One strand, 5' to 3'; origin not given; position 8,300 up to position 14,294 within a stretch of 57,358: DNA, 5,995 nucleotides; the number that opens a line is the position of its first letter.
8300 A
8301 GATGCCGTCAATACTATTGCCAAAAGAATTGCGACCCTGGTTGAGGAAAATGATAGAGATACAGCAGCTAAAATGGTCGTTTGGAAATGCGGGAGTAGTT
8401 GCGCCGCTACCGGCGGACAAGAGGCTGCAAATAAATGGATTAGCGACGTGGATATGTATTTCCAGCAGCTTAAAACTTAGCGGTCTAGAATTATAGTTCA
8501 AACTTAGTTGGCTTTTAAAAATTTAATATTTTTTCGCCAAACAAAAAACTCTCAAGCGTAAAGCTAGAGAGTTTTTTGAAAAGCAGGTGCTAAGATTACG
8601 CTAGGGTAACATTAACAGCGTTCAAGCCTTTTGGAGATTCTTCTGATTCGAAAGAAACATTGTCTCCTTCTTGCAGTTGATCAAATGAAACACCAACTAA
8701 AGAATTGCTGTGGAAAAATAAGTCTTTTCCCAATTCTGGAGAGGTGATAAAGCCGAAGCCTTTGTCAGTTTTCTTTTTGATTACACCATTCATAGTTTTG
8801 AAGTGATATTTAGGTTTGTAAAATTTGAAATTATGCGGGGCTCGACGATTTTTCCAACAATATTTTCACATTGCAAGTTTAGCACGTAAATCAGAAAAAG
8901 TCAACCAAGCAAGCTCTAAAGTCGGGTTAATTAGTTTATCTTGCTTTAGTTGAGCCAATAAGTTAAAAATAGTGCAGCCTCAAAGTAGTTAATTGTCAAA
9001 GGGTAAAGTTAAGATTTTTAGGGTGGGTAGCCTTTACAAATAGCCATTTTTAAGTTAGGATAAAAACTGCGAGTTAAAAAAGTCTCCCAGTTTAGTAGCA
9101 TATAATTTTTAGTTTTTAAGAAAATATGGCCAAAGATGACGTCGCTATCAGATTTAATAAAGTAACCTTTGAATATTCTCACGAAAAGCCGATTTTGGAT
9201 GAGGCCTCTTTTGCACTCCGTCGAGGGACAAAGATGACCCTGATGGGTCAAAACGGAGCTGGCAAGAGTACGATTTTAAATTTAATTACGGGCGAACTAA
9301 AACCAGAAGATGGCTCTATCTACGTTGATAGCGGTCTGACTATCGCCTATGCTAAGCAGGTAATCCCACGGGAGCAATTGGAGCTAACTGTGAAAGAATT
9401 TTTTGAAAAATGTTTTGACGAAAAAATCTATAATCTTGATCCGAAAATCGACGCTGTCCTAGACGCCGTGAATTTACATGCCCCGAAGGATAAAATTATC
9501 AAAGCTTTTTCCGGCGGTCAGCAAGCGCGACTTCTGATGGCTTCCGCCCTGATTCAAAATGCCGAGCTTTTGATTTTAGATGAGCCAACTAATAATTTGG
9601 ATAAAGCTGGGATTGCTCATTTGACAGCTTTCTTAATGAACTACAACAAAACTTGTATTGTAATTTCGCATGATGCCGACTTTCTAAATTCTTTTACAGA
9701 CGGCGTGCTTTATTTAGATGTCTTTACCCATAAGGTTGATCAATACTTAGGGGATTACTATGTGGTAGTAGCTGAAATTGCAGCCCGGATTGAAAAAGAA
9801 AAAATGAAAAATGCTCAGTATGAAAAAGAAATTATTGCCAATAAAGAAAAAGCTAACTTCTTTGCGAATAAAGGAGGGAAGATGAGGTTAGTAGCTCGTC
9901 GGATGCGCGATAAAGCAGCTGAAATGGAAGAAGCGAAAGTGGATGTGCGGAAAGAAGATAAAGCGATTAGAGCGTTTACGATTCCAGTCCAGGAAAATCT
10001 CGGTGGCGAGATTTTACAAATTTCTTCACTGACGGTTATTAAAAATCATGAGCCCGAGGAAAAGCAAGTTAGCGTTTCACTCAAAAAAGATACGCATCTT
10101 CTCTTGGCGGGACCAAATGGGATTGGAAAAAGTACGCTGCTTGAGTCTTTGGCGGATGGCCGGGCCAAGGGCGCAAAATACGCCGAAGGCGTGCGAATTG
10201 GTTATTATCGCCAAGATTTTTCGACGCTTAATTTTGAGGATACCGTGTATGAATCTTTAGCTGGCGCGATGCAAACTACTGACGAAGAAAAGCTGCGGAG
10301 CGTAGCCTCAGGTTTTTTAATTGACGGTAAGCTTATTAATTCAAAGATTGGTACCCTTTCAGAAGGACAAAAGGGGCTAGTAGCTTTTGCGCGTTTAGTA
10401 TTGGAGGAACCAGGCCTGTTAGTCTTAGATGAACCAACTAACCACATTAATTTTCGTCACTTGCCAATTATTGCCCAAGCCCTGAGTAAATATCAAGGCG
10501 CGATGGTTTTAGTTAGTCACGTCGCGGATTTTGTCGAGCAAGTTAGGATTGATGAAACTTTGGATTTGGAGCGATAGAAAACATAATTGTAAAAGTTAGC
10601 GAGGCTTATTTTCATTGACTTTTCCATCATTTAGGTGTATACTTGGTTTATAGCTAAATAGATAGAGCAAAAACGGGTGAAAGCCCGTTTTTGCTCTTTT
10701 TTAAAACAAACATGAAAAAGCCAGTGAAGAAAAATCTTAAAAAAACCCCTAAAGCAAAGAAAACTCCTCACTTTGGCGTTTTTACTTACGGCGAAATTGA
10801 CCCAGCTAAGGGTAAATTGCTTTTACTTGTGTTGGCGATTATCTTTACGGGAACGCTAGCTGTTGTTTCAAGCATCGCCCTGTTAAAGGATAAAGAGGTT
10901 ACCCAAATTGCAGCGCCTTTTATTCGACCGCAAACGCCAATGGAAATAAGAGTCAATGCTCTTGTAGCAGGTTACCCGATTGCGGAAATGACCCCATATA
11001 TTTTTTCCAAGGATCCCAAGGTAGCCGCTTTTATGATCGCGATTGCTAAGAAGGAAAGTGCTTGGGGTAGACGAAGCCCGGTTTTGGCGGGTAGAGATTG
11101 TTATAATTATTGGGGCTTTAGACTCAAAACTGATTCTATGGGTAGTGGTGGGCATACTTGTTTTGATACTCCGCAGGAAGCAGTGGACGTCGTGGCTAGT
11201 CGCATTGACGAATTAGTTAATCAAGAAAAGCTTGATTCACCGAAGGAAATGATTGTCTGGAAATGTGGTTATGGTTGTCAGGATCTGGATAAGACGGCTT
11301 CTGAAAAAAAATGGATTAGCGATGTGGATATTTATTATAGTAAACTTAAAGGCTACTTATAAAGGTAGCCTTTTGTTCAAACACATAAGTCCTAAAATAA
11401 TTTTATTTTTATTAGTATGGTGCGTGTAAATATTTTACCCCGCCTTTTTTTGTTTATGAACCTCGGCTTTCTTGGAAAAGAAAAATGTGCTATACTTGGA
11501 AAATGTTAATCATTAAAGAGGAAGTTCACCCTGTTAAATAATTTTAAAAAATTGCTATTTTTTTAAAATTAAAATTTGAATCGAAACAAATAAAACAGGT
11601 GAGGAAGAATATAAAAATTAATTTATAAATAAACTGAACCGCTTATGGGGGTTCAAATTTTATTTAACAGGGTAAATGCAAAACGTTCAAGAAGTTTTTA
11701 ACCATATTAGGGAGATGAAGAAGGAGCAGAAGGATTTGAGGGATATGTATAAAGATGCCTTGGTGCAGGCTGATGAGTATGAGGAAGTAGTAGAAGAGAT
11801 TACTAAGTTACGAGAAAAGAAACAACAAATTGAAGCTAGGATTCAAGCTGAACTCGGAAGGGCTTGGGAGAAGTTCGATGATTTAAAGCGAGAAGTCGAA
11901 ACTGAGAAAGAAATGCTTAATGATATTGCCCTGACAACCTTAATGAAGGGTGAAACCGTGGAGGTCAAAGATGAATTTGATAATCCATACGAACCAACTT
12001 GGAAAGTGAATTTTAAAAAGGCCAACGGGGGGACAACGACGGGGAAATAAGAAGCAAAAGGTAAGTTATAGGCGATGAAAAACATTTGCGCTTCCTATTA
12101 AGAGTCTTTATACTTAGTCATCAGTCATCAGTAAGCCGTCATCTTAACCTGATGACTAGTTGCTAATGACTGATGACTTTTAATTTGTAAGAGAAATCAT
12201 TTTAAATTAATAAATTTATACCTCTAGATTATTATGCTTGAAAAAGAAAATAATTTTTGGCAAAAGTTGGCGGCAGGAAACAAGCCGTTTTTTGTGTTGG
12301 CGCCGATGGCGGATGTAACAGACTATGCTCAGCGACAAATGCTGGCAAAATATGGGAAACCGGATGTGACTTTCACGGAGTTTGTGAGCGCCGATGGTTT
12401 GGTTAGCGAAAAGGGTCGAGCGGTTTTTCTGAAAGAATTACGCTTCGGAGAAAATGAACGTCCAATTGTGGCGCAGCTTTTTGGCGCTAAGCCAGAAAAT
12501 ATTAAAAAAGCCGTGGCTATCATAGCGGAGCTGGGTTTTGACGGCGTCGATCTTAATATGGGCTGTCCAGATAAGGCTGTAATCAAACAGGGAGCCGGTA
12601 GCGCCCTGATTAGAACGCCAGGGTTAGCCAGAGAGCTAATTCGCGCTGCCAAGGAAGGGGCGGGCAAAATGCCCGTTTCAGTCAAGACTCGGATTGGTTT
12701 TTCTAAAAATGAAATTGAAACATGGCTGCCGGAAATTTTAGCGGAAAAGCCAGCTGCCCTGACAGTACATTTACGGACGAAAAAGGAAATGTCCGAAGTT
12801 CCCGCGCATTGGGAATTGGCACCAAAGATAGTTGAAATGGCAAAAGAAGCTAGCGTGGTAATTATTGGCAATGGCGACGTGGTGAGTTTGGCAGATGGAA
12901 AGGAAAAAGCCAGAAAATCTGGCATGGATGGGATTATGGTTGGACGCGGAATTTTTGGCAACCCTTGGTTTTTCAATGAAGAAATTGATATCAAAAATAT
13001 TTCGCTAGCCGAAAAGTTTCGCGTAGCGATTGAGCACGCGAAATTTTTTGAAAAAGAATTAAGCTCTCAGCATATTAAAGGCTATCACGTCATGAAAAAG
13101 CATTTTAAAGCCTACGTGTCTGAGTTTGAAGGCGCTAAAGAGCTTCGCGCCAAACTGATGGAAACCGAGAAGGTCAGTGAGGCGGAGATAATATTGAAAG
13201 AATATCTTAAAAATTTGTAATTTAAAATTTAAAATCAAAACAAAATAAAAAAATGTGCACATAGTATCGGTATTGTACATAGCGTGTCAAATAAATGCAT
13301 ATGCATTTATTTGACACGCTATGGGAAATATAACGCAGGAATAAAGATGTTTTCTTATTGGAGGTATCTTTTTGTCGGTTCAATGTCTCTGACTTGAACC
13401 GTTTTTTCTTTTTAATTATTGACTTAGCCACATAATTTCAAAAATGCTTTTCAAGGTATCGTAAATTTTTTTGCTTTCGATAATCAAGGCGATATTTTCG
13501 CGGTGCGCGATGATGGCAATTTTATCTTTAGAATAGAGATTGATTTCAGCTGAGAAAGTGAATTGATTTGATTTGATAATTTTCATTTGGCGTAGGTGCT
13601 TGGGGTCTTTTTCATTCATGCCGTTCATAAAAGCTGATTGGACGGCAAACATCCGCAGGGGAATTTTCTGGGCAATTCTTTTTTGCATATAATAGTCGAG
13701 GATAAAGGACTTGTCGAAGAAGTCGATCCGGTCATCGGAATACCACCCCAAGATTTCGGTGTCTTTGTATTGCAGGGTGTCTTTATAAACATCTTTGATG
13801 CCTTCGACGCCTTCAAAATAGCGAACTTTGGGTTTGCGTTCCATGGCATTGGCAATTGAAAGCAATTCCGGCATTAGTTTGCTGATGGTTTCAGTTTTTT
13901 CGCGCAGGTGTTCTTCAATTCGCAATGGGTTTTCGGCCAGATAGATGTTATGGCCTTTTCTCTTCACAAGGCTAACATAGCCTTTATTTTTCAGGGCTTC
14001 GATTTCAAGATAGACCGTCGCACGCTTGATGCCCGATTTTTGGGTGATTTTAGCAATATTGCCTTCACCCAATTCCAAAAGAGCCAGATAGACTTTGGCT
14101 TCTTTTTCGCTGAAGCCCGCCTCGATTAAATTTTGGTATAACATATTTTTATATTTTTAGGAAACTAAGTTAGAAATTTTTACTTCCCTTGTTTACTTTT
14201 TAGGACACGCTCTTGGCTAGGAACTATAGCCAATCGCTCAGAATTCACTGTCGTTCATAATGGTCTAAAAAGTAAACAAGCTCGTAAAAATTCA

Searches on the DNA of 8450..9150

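Call 85: search_rna_families(source=window, start=8450, end=9150, threshold=evalue, max_evalue=1)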
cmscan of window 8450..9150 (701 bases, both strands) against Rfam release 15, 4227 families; matches with E-value up to 1: 0.
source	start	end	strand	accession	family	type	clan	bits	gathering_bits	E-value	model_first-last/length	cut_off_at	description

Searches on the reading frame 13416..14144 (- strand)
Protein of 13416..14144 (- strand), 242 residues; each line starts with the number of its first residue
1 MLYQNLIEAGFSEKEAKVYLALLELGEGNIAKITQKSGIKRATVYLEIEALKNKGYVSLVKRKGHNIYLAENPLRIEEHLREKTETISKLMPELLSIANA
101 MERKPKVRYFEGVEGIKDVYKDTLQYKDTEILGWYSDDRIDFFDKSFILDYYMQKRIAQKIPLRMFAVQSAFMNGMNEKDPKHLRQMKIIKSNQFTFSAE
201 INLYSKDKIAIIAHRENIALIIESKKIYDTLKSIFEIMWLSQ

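Call 72: search_protein_families(library=pfam, proteins=[window:13416-14144:-], max_evalue=0.00001)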
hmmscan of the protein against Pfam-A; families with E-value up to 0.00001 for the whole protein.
window:13416-14144:- (242 aa): 1 family
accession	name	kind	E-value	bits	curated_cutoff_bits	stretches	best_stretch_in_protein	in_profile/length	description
PF01978.25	TrmB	-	1.1e-14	54.4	25.6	1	9-69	4-63/68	Sugar-specific transcriptional regulator TrmB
